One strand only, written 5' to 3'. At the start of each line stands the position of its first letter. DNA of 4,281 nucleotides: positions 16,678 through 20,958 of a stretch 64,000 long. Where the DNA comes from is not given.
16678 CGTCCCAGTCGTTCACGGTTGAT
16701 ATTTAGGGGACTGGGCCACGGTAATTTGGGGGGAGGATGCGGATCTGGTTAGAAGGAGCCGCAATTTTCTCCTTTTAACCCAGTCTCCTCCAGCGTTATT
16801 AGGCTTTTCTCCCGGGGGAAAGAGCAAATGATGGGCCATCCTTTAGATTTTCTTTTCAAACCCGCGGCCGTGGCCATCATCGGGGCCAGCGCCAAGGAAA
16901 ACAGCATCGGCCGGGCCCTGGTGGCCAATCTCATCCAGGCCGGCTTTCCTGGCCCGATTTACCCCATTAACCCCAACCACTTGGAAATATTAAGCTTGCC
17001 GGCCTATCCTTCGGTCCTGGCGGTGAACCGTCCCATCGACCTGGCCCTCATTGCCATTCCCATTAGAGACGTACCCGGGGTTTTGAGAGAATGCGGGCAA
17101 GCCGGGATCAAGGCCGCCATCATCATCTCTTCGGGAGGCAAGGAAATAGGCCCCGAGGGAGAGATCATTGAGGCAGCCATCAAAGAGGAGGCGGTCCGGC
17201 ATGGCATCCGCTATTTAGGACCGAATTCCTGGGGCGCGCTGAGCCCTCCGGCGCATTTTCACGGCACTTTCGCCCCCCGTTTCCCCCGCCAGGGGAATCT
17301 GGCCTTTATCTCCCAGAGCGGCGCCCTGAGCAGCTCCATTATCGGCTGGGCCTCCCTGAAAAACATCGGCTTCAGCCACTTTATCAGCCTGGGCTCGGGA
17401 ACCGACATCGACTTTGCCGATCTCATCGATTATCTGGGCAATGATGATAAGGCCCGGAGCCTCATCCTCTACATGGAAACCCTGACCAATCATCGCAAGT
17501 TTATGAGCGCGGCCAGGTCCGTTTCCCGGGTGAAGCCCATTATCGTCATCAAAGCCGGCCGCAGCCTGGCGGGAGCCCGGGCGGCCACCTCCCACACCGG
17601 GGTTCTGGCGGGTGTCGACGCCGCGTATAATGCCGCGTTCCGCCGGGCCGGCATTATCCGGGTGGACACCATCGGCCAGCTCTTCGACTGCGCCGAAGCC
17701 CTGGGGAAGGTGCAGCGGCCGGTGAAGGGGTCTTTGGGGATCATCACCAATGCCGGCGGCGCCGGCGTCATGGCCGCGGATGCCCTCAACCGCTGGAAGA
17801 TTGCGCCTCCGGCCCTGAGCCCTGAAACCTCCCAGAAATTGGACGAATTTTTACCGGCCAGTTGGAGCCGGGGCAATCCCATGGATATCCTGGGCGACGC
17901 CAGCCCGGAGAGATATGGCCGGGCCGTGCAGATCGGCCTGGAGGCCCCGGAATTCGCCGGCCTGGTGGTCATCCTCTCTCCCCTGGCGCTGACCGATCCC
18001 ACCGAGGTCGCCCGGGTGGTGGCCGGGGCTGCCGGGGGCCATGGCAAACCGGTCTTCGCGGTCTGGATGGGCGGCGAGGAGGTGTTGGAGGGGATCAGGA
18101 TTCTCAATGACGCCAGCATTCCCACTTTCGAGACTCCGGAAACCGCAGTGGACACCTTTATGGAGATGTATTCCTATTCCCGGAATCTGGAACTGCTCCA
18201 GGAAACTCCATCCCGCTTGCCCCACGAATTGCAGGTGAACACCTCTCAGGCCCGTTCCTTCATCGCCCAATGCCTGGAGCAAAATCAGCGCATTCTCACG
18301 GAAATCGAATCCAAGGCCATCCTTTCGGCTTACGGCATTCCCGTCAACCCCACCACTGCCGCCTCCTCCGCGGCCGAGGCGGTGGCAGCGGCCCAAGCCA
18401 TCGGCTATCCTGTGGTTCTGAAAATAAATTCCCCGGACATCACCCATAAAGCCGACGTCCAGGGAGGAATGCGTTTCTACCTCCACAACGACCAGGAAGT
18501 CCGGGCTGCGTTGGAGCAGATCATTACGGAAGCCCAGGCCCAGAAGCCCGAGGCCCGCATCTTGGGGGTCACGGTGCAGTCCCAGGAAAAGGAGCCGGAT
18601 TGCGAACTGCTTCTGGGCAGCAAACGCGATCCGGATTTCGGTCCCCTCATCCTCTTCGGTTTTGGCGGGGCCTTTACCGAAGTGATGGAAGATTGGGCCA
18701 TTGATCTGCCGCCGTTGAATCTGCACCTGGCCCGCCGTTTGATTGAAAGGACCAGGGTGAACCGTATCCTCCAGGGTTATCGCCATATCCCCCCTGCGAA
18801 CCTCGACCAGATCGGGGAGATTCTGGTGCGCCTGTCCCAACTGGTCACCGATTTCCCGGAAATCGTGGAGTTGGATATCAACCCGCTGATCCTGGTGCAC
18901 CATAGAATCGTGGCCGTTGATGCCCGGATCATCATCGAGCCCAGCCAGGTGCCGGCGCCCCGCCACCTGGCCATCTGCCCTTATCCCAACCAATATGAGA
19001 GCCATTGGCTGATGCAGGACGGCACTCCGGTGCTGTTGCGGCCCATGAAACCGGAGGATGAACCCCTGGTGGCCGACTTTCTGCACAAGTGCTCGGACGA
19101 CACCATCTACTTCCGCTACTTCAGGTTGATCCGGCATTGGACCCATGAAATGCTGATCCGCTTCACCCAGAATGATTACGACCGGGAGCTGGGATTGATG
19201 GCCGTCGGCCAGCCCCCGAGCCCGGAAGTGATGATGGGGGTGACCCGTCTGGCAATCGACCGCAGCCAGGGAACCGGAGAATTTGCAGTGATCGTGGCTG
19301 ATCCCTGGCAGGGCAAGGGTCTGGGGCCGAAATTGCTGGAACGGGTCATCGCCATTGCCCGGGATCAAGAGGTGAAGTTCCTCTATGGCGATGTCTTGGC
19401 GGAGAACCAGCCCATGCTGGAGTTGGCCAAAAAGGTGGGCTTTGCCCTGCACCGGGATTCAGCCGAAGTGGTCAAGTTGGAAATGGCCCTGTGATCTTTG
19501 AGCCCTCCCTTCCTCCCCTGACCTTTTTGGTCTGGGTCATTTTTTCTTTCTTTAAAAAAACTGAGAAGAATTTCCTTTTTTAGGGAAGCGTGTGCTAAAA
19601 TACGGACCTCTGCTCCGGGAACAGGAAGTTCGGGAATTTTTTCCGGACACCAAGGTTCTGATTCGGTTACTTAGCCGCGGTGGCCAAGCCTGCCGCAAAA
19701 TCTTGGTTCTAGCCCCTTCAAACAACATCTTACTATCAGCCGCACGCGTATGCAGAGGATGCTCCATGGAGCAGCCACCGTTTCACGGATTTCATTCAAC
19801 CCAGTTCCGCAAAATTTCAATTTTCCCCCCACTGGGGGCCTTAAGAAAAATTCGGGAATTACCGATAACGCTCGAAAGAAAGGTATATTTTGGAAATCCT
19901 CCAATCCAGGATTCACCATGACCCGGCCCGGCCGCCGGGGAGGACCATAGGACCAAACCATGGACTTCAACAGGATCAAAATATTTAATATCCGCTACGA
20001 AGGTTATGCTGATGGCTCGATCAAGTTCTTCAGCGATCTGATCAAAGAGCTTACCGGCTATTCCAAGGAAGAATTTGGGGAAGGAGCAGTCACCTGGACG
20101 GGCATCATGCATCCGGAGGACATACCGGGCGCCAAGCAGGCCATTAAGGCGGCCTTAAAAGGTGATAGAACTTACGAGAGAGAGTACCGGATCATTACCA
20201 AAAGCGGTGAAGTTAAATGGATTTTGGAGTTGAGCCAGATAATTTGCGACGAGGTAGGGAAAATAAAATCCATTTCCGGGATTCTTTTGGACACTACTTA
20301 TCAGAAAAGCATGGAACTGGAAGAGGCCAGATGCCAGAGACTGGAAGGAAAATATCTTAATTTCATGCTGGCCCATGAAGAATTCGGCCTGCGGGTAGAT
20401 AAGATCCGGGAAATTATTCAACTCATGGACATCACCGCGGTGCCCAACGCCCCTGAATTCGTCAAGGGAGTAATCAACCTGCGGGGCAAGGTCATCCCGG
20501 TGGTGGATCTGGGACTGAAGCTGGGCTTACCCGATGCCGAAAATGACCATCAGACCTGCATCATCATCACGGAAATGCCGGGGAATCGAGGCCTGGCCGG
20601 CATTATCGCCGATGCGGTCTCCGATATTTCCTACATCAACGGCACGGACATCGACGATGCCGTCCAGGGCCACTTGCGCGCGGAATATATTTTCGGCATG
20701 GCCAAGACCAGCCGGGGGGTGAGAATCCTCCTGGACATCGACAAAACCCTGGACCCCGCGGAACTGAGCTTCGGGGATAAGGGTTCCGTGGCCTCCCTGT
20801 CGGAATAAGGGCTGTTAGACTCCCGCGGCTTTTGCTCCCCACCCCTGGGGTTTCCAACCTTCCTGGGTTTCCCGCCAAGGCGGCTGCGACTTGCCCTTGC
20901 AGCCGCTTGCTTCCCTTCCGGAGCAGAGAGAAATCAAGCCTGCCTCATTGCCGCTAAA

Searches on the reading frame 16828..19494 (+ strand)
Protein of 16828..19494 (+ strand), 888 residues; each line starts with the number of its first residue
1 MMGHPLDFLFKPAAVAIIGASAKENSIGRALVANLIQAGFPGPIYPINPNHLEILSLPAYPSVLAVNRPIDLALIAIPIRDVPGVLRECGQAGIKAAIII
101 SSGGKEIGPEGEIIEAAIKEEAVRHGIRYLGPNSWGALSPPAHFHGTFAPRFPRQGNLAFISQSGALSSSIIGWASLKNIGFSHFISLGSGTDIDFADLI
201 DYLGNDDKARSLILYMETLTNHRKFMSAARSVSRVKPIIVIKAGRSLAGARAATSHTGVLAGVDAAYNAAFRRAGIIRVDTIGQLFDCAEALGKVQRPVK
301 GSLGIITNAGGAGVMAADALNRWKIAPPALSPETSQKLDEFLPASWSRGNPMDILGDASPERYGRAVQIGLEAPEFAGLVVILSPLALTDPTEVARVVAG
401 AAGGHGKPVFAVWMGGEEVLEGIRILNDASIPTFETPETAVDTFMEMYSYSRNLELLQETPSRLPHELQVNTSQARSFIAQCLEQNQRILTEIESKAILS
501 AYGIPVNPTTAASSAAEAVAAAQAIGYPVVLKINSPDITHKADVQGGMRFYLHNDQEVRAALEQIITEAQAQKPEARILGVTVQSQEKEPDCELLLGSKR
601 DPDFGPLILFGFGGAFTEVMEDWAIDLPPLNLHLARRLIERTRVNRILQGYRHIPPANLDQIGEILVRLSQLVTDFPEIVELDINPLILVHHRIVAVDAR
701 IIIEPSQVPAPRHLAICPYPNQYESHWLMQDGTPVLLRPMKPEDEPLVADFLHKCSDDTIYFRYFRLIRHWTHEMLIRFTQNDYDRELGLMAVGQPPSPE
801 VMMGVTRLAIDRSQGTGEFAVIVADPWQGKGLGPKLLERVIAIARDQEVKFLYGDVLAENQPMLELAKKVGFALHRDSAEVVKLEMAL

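Call 89: search_protein_families(library=pfam, proteins=[window:16828-19494:+], max_evalue=0.00001)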
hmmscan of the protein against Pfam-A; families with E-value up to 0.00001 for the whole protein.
window:16828-19494:+ (888 aa): 7 families
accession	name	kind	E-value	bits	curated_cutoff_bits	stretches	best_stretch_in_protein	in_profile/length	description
PF13549.11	ATP-grasp_5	-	5.9e-84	281.3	27.6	1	482-703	2-221/221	ATP-grasp domain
PF13607.11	Succ_CoA_lig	-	7.4e-53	178.4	27.4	1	155-292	1-138/138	Succinyl-CoA ligase like flavodoxin domain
PF13380.12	CoA_binding_2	-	4.9e-20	72.5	22.8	1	14-137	2-113/116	CoA binding domain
PF19045.5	Ligase_CoA_2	-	1.4e-13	51.7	23.7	1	305-456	3-160/162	Ligase-CoA domain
PF13302.13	Acetyltransf_3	-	1.1e-09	39.5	25.4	1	735-872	2-137/138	Acetyltransferase (GNAT) domain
PF02629.25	CoA_binding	-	3.3e-09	37.8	22.3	1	11-103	2-97/97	CoA binding domain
PF00583.31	Acetyltransf_1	-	7.3e-09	36.4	20.7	1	771-872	16-116/116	Acetyltransferase (GNAT) family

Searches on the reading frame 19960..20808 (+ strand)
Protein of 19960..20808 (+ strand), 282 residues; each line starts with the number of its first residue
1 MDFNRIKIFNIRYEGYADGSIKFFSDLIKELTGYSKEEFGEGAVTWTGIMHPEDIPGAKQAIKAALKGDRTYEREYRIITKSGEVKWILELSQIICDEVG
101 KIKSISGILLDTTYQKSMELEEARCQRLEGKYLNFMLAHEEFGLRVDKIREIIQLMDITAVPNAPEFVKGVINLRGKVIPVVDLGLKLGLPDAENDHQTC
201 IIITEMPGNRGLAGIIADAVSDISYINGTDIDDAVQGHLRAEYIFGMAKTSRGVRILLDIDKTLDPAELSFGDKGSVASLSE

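Call 89: search_protein_families(library=pfam, proteins=[window:19960-20808:+], max_evalue=0.00001)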
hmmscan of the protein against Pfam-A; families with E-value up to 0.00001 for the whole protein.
window:19960-20808:+ (282 aa): 2 families
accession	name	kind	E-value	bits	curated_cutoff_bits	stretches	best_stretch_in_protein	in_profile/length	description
PF01584.24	CheW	-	1.7e-32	112.4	23.5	1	132-265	2-135/138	CheW-like domain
PF08447.18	PAS_3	-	6.6e-22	78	25.6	1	23-108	3-88/89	PAS fold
